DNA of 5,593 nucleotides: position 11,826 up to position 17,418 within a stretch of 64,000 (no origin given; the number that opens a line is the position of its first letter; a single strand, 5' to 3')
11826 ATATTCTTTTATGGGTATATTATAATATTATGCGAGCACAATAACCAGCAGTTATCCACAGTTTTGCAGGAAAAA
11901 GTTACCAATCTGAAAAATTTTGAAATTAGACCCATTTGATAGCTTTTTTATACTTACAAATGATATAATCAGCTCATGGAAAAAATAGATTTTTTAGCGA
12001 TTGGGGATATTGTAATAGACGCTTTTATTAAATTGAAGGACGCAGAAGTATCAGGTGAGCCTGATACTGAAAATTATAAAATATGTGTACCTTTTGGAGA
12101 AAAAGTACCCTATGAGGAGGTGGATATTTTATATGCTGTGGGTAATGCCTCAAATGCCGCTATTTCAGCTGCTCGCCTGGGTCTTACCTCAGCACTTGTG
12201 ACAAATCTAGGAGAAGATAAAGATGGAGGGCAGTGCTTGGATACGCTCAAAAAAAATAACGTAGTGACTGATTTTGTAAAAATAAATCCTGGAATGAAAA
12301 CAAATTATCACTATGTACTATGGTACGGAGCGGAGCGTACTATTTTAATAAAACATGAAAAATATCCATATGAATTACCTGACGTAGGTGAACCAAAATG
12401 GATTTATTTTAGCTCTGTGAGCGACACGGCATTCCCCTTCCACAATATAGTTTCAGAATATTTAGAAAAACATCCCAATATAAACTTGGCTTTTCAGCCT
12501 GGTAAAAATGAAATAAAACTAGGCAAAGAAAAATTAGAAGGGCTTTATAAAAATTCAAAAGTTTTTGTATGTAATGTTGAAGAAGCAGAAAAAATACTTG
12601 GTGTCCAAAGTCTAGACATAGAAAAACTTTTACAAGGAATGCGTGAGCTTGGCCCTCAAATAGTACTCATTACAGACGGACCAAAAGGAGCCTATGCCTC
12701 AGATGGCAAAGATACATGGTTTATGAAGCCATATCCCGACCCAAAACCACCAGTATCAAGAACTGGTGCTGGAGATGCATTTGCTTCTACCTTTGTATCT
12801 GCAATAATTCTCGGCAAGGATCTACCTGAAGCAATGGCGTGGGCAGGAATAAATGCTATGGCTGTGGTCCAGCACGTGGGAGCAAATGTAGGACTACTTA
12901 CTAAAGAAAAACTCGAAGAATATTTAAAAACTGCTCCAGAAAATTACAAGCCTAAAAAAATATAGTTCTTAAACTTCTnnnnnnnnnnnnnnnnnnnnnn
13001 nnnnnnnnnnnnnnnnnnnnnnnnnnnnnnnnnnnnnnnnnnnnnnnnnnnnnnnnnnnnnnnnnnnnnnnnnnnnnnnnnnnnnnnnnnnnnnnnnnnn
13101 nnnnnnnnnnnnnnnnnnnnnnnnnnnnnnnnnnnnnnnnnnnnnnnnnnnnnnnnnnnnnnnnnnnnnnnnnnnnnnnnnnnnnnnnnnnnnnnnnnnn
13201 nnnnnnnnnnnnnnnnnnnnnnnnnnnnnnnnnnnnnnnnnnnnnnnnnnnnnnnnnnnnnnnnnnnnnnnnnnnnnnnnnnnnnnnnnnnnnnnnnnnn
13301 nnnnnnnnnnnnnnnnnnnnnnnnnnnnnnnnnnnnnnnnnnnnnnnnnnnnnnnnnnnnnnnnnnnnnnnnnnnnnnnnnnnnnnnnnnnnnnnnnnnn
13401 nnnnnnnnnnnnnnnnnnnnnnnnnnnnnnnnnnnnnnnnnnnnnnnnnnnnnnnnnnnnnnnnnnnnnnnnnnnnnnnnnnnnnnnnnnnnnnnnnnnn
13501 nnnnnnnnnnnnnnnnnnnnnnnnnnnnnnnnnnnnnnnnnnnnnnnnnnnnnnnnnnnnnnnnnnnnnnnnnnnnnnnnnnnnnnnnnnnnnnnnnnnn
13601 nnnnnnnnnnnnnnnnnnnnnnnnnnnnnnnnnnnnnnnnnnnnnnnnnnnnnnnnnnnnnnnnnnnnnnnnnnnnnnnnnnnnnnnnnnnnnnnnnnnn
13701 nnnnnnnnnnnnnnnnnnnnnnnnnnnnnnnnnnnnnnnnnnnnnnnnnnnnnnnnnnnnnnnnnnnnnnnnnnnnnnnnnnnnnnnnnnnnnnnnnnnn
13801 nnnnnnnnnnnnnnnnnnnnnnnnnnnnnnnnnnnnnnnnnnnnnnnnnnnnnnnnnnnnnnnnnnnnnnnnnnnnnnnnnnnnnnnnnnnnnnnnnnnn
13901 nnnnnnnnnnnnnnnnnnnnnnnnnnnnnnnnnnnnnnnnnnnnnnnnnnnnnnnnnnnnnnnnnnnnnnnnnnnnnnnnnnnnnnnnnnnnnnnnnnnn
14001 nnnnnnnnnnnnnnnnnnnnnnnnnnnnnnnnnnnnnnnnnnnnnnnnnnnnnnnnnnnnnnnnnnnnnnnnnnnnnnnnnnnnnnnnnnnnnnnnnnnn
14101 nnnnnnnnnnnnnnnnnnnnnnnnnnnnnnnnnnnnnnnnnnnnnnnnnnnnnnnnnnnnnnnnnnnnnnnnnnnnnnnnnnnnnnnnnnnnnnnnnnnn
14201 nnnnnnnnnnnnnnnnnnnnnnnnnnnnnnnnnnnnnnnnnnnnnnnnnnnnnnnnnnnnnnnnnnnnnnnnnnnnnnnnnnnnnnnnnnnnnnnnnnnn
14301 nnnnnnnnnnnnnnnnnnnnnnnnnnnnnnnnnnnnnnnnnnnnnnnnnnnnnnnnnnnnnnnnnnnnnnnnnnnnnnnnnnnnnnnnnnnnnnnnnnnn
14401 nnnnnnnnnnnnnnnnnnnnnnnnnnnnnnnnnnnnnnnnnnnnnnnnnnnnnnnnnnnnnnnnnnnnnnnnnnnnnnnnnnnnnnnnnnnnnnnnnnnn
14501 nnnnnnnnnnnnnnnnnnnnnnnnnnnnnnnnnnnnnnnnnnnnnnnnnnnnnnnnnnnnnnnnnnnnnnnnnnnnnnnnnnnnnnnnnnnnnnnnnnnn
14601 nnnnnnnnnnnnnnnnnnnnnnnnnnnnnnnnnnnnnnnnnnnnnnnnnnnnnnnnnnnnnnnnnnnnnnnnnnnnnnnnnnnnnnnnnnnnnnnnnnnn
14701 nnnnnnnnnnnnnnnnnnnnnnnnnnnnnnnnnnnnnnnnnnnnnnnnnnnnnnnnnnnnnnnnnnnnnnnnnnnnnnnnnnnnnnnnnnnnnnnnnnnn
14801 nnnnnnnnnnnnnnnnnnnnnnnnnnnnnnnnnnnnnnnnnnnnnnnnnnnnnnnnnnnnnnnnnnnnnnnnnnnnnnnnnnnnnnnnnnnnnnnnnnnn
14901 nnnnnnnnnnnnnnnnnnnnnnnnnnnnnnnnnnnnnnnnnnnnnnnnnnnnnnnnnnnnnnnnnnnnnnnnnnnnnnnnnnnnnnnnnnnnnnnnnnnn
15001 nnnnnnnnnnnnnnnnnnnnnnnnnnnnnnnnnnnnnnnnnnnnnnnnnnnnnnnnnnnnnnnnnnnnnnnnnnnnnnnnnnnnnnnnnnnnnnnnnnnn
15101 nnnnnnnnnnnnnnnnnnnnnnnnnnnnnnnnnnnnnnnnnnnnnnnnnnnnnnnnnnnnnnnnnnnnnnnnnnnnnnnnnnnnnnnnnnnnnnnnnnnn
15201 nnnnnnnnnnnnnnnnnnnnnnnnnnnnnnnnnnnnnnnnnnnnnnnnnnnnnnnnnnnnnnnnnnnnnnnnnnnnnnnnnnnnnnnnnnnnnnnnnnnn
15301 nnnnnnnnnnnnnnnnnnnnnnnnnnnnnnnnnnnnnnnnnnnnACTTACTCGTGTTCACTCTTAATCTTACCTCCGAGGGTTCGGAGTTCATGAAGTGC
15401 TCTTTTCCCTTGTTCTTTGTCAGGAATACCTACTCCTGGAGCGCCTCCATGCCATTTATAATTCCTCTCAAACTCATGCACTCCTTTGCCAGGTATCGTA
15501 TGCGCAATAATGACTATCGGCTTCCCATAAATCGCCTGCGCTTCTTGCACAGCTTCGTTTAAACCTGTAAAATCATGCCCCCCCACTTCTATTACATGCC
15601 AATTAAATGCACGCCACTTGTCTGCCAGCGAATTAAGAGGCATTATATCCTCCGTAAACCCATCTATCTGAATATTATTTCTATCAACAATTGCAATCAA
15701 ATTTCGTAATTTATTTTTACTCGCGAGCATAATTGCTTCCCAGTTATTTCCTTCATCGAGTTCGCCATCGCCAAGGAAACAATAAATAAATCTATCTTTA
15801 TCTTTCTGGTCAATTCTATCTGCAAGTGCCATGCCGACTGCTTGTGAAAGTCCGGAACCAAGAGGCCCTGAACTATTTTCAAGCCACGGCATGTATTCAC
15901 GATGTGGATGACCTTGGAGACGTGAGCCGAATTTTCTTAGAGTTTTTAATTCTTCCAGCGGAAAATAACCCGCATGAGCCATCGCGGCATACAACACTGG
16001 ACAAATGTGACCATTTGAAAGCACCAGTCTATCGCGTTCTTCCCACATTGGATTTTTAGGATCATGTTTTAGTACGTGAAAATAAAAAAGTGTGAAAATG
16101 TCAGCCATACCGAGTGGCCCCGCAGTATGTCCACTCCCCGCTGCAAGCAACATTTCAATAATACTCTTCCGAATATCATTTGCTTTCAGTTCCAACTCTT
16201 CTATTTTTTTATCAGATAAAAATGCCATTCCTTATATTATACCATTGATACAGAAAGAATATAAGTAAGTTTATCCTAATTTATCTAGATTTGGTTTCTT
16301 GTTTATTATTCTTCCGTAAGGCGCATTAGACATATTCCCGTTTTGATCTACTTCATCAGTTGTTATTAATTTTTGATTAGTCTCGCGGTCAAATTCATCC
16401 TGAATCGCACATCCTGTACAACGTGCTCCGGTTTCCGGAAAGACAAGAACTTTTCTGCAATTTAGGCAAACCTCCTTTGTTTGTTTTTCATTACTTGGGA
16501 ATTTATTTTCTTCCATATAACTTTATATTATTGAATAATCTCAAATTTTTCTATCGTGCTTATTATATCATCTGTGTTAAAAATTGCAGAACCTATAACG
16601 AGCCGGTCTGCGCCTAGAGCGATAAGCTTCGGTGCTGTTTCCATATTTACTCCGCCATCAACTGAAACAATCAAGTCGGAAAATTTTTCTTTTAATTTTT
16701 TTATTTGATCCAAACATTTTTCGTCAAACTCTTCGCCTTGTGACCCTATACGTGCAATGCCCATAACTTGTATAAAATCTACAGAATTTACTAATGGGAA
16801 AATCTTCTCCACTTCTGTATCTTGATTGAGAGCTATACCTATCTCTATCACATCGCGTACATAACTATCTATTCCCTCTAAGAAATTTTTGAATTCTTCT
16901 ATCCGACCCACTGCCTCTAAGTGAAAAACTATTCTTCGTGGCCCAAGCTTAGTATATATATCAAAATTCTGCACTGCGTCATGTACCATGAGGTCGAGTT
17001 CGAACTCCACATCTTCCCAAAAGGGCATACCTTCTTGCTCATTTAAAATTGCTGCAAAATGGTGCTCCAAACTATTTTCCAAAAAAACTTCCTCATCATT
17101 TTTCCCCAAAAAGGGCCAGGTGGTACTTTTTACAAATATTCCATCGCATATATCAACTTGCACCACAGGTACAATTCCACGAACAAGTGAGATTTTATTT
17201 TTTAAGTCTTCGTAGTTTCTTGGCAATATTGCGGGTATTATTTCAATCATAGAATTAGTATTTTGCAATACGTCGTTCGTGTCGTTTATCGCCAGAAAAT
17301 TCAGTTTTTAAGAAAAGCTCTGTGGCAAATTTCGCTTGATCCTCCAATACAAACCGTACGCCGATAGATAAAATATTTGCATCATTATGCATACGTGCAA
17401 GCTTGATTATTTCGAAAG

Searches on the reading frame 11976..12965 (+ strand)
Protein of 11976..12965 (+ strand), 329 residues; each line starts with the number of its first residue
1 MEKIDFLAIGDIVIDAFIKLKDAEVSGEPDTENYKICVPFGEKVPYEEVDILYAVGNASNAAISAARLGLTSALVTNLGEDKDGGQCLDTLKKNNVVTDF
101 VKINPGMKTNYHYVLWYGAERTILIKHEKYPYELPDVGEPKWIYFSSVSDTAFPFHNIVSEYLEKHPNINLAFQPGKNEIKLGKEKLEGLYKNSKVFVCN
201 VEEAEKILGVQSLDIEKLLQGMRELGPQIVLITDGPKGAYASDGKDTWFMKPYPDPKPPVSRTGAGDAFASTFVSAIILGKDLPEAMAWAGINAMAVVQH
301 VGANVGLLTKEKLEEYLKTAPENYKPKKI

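Call 41: search_protein_families(library=pfam, proteins=[window:11976-12965:+], max_evalue=0.001)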
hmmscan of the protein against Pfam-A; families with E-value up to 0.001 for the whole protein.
window:11976-12965:+ (329 aa): 2 families
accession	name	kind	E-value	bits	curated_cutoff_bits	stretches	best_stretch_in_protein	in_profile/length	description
PF00294.29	PfkB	-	1.4e-34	120.3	25.8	1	53-306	34-298/302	pfkB family carbohydrate kinase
PF08543.17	Phos_pyr_kin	-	1.8e-05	24.7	27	1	189-290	115-224/246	Phosphomethylpyrimidine kinase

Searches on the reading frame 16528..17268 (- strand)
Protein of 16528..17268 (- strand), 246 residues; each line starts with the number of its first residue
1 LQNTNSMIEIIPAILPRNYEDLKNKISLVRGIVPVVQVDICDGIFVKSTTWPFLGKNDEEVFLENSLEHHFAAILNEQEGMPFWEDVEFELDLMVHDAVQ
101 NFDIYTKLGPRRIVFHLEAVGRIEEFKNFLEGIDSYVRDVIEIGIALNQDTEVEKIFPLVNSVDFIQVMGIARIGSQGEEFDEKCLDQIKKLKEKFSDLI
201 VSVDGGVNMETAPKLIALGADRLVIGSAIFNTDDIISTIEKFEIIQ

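Call 5: search_protein_families(library=pfam, proteins=[window:16528-17268:-], max_evalue=0.01)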
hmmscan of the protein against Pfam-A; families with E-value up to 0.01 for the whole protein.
window:16528-17268:- (246 aa): 3 families
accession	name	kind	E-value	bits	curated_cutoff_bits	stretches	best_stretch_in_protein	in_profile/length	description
PF00834.25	Ribul_P_3_epim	-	2.9e-26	92.5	21.1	1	10-230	2-198/198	Ribulose-phosphate 3 epimerase family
PF00977.27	His_biosynth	-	0.00011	22.1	23.6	1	183-241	59-117/228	Histidine biosynthesis protein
PF01884.23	PcrB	-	0.0062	16.5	23.9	1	185-240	168-223/226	PcrB family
